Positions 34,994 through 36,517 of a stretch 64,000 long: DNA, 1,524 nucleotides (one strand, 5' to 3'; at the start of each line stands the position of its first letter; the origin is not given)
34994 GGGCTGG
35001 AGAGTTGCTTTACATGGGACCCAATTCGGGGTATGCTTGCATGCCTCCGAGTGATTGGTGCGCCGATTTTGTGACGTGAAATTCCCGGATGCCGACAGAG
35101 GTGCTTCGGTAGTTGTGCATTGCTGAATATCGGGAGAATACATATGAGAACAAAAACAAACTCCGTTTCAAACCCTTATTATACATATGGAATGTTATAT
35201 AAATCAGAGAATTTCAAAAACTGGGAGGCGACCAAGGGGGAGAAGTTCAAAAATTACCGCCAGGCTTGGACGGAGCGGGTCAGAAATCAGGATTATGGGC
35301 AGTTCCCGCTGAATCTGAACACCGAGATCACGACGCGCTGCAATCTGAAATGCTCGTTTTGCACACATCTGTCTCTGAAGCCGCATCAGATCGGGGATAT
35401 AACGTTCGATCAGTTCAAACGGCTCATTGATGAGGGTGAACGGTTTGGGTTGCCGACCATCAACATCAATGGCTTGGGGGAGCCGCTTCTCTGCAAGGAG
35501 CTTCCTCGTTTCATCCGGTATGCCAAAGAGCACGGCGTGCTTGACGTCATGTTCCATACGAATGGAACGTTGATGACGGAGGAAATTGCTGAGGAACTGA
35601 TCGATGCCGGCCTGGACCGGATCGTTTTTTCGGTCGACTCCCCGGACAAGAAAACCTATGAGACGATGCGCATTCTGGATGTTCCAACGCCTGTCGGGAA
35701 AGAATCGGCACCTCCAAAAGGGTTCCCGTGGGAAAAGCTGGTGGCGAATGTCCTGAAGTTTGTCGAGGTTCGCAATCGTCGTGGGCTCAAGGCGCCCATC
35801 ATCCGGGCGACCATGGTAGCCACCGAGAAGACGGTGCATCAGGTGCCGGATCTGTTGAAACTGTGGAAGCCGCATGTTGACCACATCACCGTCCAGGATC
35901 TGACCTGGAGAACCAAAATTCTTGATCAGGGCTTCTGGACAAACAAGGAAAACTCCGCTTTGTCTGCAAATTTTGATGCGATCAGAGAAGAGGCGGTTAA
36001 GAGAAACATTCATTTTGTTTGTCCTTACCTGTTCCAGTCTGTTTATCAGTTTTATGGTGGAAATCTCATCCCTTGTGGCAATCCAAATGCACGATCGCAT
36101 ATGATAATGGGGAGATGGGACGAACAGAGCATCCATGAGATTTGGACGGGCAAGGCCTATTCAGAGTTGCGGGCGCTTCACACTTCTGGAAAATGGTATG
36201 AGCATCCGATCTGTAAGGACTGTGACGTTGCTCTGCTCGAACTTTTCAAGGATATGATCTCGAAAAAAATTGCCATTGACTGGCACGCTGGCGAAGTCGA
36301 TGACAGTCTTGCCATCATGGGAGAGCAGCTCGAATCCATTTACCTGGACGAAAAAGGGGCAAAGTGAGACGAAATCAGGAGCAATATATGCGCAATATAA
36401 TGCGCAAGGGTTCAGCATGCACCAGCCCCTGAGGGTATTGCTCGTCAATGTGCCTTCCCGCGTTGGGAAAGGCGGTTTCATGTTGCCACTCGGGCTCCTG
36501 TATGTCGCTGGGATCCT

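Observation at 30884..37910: Acyl-building module embedded in a nonulosonic-acid locus: MaoC dehydratase, AAC(3)-like N-acyltransferase, FkbH-like loader, ACP, SDR reductase, two radical SAM enzymes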

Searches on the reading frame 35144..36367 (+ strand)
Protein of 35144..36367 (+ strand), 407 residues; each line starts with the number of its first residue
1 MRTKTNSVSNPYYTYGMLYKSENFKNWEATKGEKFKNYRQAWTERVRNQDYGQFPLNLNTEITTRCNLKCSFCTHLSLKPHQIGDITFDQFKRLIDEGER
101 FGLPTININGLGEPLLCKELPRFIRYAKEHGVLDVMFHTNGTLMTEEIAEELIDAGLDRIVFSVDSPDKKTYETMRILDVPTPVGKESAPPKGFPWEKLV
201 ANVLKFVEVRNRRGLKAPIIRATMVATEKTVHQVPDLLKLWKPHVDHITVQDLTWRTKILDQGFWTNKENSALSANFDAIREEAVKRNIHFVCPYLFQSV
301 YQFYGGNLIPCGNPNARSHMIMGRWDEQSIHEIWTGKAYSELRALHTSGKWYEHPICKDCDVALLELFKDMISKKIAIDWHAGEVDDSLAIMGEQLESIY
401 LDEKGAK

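Call 4: search_protein_families(library=pfam, proteins=[window:35144-36367:+], max_evalue=0.01)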
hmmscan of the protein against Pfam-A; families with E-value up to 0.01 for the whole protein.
window:35144-36367:+ (407 aa): 2 families
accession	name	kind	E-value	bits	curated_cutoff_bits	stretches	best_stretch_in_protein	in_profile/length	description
PF04055.27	Radical_SAM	-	6.4e-19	69.2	29.5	1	61-175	2-120/166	Radical SAM superfamily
PF13186.11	SPASM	-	9e-09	35.9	21.5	1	293-361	1-67/67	Iron-sulfur cluster-binding domain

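Call 5: search_protein_families(library=ncbifam, proteins=[window:35144-36367:+], max_evalue=0.01)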
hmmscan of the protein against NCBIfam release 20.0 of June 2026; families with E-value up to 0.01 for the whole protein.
window:35144-36367:+ (407 aa): 57 families (the best 25 are shown)
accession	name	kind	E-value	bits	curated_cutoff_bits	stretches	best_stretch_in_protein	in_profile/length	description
TIGR04317.1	W_rSAM_matur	equivalog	1.4e-33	116.5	380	1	58-362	6-315/349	tungsten cofactor oxidoreductase radical SAM maturase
TIGR04311.1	rSAM_Geo_metal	subfamily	2.5e-30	105.9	400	1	54-176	1-124/423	radical SAM/SPASM family putative metalloenzyme maturase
TIGR02668.1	moaA_archaeal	equivalog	4.8e-23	81.6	325.25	1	51-175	5-127/303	GTP 3',8-cyclase MoaA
NF001199.0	PRK00164.2-1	equivalog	1.9e-21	76.5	231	1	50-176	6-130/308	GTP 3',8-cyclase MoaA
TIGR04545.1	rSAM_ahbD_hemeb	equivalog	6.3e-21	75.2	500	1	60-177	4-119/339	heme b synthase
TIGR04347.1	pseudo_SAM_Halo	equivalog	4.8e-19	68.9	525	1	41-169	25-149/390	TIGR04347 family pseudo-SAM/SPASM protein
TIGR02666.1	moaA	equivalog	6e-18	64.9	284.05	1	61-175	15-133/336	GTP 3',8-cyclase MoaA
TIGR04546.1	rSAM_ahbC_deAc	equivalog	5e-17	61.8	650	1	61-168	44-149/390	12,18-didecarboxysiroheme deacetylase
TIGR04055.1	rSAM_NirJ2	equivalog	1.1e-15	58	500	1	62-178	6-119/326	putative heme d1 biosynthesis radical SAM protein NirJ2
NF050035.1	rSAM_WgK_link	exception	1.7e-15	56.9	650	1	50-176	3-128/367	radical SAM/SPASM peptide maturase WgkB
TIGR04051.1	rSAM_NirJ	equivalog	5.4e-15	55.2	515.45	1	62-167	8-111/354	heme d1 biosynthesis radical SAM protein NirJ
NF038283.1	viperin_w_prok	equivalog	8.5e-15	54.7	180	1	57-173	3-123/281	viperin family antiviral radical SAM protein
TIGR04054.1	rSAM_NirJ1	equivalog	3.9e-14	52.1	650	1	60-166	40-144/387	putative heme d1 biosynthesis radical SAM protein NirJ1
NF045702.1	rSAM_GDGT_ether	equivalog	5.2e-14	51.7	450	1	58-174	88-208/486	tetraether lipid synthase Tes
NF045646.2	rSAM_Se_TrsS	equivalog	1.5e-13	50.1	490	1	60-177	90-208/441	radical SAM (seleno)protein TrsS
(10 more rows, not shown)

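Call 34: find_related_loci(query=A2, collection=metagenome_contigs, flank=10000)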
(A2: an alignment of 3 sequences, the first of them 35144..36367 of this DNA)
Query A2 (407 aa) in metagenome_contigs; peptide patterns used: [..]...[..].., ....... (x = any residue, [..] = any of these).
600 stretches matched a pattern (row limit reached: there are more); 26 encode a relative of the query (tblastn E <= 1e-3); 26 distinct loci.
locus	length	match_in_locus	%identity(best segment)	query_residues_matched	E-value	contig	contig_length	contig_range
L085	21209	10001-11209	72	1-401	0e+0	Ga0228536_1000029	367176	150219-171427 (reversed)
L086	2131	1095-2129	74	1-343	0e+0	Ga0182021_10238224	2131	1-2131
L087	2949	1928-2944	71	1-337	0e+0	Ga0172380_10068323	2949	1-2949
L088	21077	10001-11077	55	6-379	7e-155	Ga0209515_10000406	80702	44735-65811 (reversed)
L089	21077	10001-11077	55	6-379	7e-155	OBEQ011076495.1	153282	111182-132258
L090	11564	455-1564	58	3-369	2e-152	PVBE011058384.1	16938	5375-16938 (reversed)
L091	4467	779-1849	56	6-377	7e-154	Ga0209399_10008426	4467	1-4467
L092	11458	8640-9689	55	7-371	9e-146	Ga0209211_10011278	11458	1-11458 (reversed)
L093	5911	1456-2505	55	7-371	2e-146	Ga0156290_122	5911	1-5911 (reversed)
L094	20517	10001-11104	53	7-388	2e-144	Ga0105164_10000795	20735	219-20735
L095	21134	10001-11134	50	4-396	4e-143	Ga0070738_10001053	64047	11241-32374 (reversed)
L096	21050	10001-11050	53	7-371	3e-140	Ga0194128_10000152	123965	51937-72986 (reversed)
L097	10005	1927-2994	51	6-376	6e-138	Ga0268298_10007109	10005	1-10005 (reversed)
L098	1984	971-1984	55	8-343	1e-127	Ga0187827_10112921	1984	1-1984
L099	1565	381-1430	41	10-369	7e-109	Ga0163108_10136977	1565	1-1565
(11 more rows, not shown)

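Call 37: search_protein_families(library=pfam, proteins=[L088:5297-6373:+, L088:6461-7135:+, L088:7132-7908:+, L088:7905-8987:+, L088:8984-9955:+, L088:9980-11368:+, L088:11405-12145:+, L088:12158-13261:+, L088:13177-14163:+, L088:14160-15335:+], max_evalue=0.0001)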
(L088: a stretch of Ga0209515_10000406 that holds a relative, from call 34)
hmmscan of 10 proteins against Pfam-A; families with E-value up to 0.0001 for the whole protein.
L088:5297-6373:+ (358 aa): 4 families
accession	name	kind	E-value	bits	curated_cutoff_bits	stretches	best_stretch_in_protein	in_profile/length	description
PF13692.12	Glyco_trans_1_4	-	1.1e-15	58.6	27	1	188-320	3-142/142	Glycosyl transferases group 1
PF00534.26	Glycos_transf_1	-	5.6e-12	46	26.4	1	269-332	105-170/172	Glycosyl transferases group 1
PF13524.12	Glyco_trans_1_2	-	1.2e-06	29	25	1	265-346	59-140/144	Glycosyl transferase-like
PF13439.12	Glyco_transf_4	-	6.9e-05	23.4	28.5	0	50-173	45-169/170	Glycosyltransferase Family 4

L088:6461-7135:+ (224 aa): 1 family
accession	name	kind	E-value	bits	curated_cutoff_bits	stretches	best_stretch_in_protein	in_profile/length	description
PF13412.12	HTH_24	-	2.8e-05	24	21.9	1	15-51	12-48/48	Winged helix-turn-helix DNA-binding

L088:7132-7908:+ (258 aa): 1 family
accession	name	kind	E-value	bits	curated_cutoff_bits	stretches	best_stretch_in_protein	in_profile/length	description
PF01841.26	Transglut_core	-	7.4e-08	33.1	23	1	64-145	3-82/108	Transglutaminase-like superfamily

L088:7905-8987:+ (360 aa): 1 family
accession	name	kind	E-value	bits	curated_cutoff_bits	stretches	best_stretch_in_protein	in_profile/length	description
PF01041.23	DegT_DnrJ_EryC1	-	7.6e-56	190.3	19.8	1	32-269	5-249/360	DegT/DnrJ/EryC1/StrS aminotransferase family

L088:8984-9955:+ (323 aa): 8 families
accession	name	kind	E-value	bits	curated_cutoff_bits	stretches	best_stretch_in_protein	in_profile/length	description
PF01370.27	Epimerase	-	1.8e-54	185.2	20.9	1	3-228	1-239/240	NAD dependent epimerase/dehydratase family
PF16363.11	GDP_Man_Dehyd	-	1.1e-45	157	27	1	4-290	1-331/332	GDP-mannose 4,6 dehydratase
PF01073.25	3Beta_HSD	-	4.2e-27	95.3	22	1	4-224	1-236/280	3-beta hydroxysteroid dehydrogenase/isomerase family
PF04321.23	RmlD_sub_bind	-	9.3e-19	68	27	1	1-251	1-235/287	RmlD substrate binding domain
PF02719.21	Polysacc_synt_2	-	8.8e-17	61.6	20.2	1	3-260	1-266/293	Polysaccharide biosynthesis protein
PF07993.18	NAD_binding_4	-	2.5e-15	56.8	20.1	1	52-168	80-208/258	Male sterility protein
PF13460.12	NAD_binding_10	-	1.3e-09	38.6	27.2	1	7-123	1-109/184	NAD(P)H-binding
PF05368.20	NmrA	-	7.7e-05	22.9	27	0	2-112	4-107/298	NmrA-like family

L088:9980-11368:+ (462 aa): 2 families
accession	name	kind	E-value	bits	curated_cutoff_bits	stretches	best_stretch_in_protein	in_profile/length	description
PF04055.27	Radical_SAM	-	4.8e-19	69.6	29.5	1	63-196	2-139/166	Radical SAM superfamily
PF13186.11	SPASM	-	3.8e-13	50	21.5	1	280-348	1-67/67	Iron-sulfur cluster-binding domain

L088:11405-12145:+ (246 aa): 1 family
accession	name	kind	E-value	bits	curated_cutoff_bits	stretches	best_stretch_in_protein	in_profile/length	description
PF08889.16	WbqC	-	2.2e-71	240.6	21.3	1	13-230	1-216/218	WbqC-like protein family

L088:12158-13261:+ (367 aa): 1 family
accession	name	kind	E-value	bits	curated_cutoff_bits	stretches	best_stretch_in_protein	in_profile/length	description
PF02350.25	Epimerase_2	-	5.1e-07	29.3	30.6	1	195-345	202-343/347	UDP-N-acetylglucosamine 2-epimerase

L088:13177-14163:+ (328 aa): 8 families
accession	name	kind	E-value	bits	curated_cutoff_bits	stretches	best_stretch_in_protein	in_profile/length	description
PF01370.27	Epimerase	-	1.5e-41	142.8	20.9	1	19-250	1-240/240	NAD dependent epimerase/dehydratase family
PF16363.11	GDP_Man_Dehyd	-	2.9e-26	93.2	27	1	20-269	1-267/332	GDP-mannose 4,6 dehydratase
PF01073.25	3Beta_HSD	-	1.4e-21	77.3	22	1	20-173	1-161/280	3-beta hydroxysteroid dehydrogenase/isomerase family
PF04321.23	RmlD_sub_bind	-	7.5e-21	74.9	27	1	17-272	1-235/287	RmlD substrate binding domain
PF13460.12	NAD_binding_10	-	2.4e-18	67.1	27.2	1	23-182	1-144/184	NAD(P)H-binding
PF07993.18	NAD_binding_4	-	9.2e-13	48.4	20.1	1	74-233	81-258/258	Male sterility protein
PF02719.21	Polysacc_synt_2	-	5.5e-10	39.4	20.2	1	19-134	1-130/293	Polysaccharide biosynthesis protein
PF05368.20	NmrA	-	9.8e-10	38.9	27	1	17-135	3-110/298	NmrA-like family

L088:14160-15335:+ (391 aa): 1 family
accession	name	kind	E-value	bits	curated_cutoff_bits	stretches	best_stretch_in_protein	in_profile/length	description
PF01041.23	DegT_DnrJ_EryC1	-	1.3e-102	344.2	19.8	1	19-372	6-359/360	DegT/DnrJ/EryC1/StrS aminotransferase family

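Call 61: search_solved_structures(query=window:35144-36367:+, max_evalue=0.01)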
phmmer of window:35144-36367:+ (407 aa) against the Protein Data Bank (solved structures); distinct sequences matched with E-value up to 0.01: 22.
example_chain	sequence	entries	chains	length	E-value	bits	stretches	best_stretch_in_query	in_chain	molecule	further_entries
4m7s_A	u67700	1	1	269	5.9e-14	55.1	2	58-165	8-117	BtrN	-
4m7t_A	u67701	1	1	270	7.3e-14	54.8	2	58-165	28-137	BtrN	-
7tol_A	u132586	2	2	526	8.1e-11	44.7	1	57-177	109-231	glycerol dibiphytanyl glycerol tetraether - macrocyclic archaeol synthase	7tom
8wm2_A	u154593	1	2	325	7.4e-10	41.6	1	58-166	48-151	Fe-S radical SAM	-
9dfu_A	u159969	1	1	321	1e-09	41.1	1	42-169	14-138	Radical SAM core domain-containing protein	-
9dfn_A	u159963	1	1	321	2.6e-09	39.7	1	42-169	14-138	Radical SAM core domain-containing protein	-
1tv7_A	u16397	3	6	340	6.4e-09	38.5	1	56-176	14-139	Molybdenum cofactor biosynthesis protein A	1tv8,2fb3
2fb2_A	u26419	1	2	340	1.1e-08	37.7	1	56-176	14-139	Molybdenum cofactor biosynthesis protein A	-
9dgw_A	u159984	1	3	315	6.1e-07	32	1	42-168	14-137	Radical SAM core domain-containing protein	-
9dfw_A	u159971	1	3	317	6.1e-07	31.9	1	42-168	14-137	Radical SAM core domain-containing protein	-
6q2p_A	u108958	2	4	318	3.6e-06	29.4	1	47-170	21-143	Radical S-adenosyl methionine domain-containing protein 2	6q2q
5vsl_A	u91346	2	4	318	3.7e-06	29.4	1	47-170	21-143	Radical S-adenosyl methionine domain-containing protein 2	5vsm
7n7i_A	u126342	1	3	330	6.5e-06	28.6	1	44-168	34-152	Viperin-like enzyme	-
6b4c_A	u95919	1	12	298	1.2e-05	27.7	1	51-168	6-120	Viperin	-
6c8v_A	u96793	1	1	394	4.1e-05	25.9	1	45-174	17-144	Coenzyme PQQ synthesis protein E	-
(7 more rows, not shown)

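Call 73: find_homologous_proteins(query=window:35144-36367:+, max_evalue=1e-20)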
Query window:35144-36367:+ (407 aa): 212 proteins with E <= 1e-20 among 3742 candidates; the best 120 are listed.
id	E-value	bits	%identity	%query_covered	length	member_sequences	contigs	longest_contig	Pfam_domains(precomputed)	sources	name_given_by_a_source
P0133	3.4e-285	963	100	100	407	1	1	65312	PF13186.12,PF04055.28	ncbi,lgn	ncbi:MAG TPA: radical SAM/SPASM domain-containing protein [Candidatus Ozemobacteraceae bacterium]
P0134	2.9e-212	723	73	99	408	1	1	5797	PF13186.12,PF04055.28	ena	-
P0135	2.5e-211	720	72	99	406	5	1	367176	PF13186.12,PF04055.28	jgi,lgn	-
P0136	2.9e-210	717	71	100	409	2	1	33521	PF13186.12,PF04055.28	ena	-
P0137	4.1e-208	710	72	100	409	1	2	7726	PF13186.12,PF04055.28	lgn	-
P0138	3.5e-205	700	72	100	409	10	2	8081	PF13186.12,PF04055.28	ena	-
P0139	7.2e-202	689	69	100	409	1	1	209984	PF13186.12,PF04055.28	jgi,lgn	jgi:organic radical activating enzyme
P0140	1.2e-194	665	68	100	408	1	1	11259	PF13186.12,PF04055.28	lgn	-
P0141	1.3e-174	599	65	92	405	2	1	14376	PF13186.12,PF04055.28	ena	-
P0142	4.2e-171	588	63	96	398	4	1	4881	PF13186.12,PF04055.28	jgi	-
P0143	2.1e-169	582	61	99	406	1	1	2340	PF13186.12,PF04055.28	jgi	jgi:MoaA/NifB/PqqE/SkfB family radical SAM enzyme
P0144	4.5e-169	581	63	96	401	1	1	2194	PF13186.12,PF04055.28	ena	-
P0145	4.6e-169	581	61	97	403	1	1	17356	PF13186.12,PF04055.28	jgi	jgi:MoaA/NifB/PqqE/SkfB family radical SAM enzyme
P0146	6.2e-169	580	62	96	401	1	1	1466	PF13186.12,PF04055.28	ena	-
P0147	7.2e-169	580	62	97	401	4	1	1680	PF13186.12,PF04055.28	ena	-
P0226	1.4e-49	187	31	83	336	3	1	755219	PF13186.12,PF04055.28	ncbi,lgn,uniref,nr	ncbi:radical SAM/SPASM domain-containing protein [Clostridium botulinum]|uniref:radical SAM/SPASM do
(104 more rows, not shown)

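Call 74: find_encoding_contigs(protein=P0226, flank=10000, max_places=1)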
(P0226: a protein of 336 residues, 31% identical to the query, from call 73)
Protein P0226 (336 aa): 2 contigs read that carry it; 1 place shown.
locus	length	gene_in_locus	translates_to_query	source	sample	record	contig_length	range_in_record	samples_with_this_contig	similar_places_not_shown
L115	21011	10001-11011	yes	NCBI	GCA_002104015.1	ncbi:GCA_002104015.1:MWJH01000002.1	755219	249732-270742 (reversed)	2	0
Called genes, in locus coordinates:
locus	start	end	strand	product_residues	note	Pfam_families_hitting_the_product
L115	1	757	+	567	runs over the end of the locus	PF01973:MptE-like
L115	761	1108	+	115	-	PF26154:DUF8042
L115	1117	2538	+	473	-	PF00535:Glycos_transf_2, PF00515:TPR_1 (faint), PF07719:TPR_2 (faint), PF13181:TPR_8 (faint), PF13431:TPR_17 (faint), PF13432:TPR_16 (faint), PF14559:TPR_19 (faint), PF23914:TPR_CcmH_CycH (faint), +5 more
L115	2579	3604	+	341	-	PF00106:adh_short, PF01073:3Beta_HSD, PF01370:Epimerase, PF02719:Polysacc_synt_2, PF04321:RmlD_sub_bind, PF05368:NmrA, PF16363:GDP_Man_Dehyd, PF13460:NAD_binding_10, +1 more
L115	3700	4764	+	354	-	PF01073:3Beta_HSD, PF01370:Epimerase, PF02719:Polysacc_synt_2, PF04321:RmlD_sub_bind (weak), PF05368:NmrA (weak), PF07993:NAD_binding_4, PF16363:GDP_Man_Dehyd, PF04321:RmlD_sub_bind (weak)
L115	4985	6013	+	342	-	PF21360:PylC-like_N, PF02655:ATP-grasp_3, PF13535:ATP-grasp_4 (weak), PF15632:ATPgrasp_Ter (weak)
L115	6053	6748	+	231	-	PF00702:Hydrolase, PF13419:HAD_2, PF13242:Hydrolase_like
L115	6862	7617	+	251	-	PF02348:CTP_transf_3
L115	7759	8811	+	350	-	PF03102:NeuB, PF08666:SAF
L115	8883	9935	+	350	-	PF00571:CBS, PF00483:NTP_transferase, PF12804:NTP_transf_3 (weak)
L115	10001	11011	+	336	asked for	PF04055:Radical_SAM, PF13186:SPASM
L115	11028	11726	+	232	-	PF02348:CTP_transf_3, PF12804:NTP_transf_3 (weak)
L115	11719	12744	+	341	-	PF03102:NeuB, PF08666:SAF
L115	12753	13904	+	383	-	PF02350:Epimerase_2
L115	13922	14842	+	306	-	PF00551:Formyl_trans_N, PF02911:Formyl_trans_C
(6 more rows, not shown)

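Call 89: predict_structure(alignment_id=A4)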
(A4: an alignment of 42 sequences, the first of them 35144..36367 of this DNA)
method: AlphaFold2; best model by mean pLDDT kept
length: 407 residues; sequences in the alignment: 42
mean_pLDDT: 91.3   pTM: 0.90
mean pLDDT of the five models: 91.3, 89.8, 89.6, 89.3, 88.7
residues with pLDDT >= 90: 305; 70-90: 75; 50-70: 21; < 50: 6
segments of 3 or more residues with pLDDT < 50: 403-407
pLDDT, mean of each block of 10 residues (from residue 1): 93 88 96 96 97 98 95 89 94 98 95 95 99 98 97 98 97 91 71 94 98 98 94 95 97 87 88 82 95 97 94 91 96 98 98 95 91 84 55 70 48
secondary structure, 60 per line:
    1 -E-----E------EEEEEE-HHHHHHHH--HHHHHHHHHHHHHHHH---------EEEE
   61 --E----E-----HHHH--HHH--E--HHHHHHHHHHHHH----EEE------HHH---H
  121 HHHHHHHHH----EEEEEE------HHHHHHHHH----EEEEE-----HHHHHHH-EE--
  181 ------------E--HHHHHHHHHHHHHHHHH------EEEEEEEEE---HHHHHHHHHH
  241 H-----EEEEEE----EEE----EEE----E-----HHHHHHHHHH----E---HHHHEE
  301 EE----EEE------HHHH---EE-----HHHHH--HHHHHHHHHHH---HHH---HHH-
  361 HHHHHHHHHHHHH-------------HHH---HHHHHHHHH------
elements in order: E15-20 H22-29 H32-47 E57-60 H74-77 H88-100 E105-107 H120-129 E134-139 H146-154 E159-163 H169-175 H196-212 E219-227 H231-241 E247-252 E257-259 E264-266 H277-286 H295-298 E299-302 E307-309 H316-319 H330-334 H337-347 H361-373 H393-401
